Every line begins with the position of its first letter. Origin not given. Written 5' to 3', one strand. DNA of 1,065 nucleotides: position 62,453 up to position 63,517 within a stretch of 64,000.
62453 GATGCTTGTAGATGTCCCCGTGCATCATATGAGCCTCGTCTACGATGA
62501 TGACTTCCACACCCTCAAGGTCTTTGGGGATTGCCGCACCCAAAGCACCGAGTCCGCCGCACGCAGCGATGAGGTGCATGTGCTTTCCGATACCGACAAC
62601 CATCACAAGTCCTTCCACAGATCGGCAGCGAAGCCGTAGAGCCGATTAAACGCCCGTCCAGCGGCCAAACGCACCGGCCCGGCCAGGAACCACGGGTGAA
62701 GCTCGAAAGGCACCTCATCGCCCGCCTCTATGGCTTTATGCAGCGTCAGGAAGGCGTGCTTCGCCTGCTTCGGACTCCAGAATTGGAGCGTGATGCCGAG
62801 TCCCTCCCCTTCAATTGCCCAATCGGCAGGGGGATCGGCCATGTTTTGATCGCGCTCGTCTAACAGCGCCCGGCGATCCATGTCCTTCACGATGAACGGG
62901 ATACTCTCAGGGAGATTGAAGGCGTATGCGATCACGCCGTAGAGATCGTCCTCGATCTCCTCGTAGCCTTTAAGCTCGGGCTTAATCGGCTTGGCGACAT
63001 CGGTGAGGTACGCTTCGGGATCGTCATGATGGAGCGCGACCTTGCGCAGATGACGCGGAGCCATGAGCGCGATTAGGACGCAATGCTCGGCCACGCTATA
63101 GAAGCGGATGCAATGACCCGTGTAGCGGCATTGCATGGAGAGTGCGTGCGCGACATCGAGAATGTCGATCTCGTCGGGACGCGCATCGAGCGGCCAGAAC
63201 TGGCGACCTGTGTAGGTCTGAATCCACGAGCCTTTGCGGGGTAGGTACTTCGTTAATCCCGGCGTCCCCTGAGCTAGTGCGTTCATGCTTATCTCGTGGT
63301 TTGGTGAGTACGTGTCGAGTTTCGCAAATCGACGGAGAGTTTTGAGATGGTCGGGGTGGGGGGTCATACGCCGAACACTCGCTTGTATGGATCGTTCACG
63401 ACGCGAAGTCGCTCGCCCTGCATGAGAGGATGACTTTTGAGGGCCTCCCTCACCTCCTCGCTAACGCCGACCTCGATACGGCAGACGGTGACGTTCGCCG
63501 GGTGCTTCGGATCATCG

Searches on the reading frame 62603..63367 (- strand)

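Call 6: search_protein_families(library=pfam, proteins=[window:62603-63367:-], max_evalue=0.01)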
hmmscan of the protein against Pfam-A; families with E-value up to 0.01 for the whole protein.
window:62603-63367:- (254 aa): 0 families

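Call 7: search_protein_families(library=phrogs, proteins=[window:62603-63367:-], max_evalue=0.001)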
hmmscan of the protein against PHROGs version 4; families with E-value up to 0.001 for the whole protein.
window:62603-63367:- (254 aa): 5 families
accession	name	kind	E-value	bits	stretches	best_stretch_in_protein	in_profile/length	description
phrog_318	-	other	9.5e-60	203.8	1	39-213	90-267/296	deoxyribonucleoside 5' monophosphate phosphatase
phrog_8467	-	other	3.3e-40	138.8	1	45-212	21-190/195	deoxyribonucleoside 5' monophosphate phosphatase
phrog_20276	-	unknown function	5e-23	82.5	1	47-146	2-101/103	-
phrog_21461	-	other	4.1e-18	65.7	1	47-96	2-51/52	phosphohydrolase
phrog_6402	-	other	2.1e-11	45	1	113-193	1-80/111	deoxyribonucleoside 5' monophosphate phosphatase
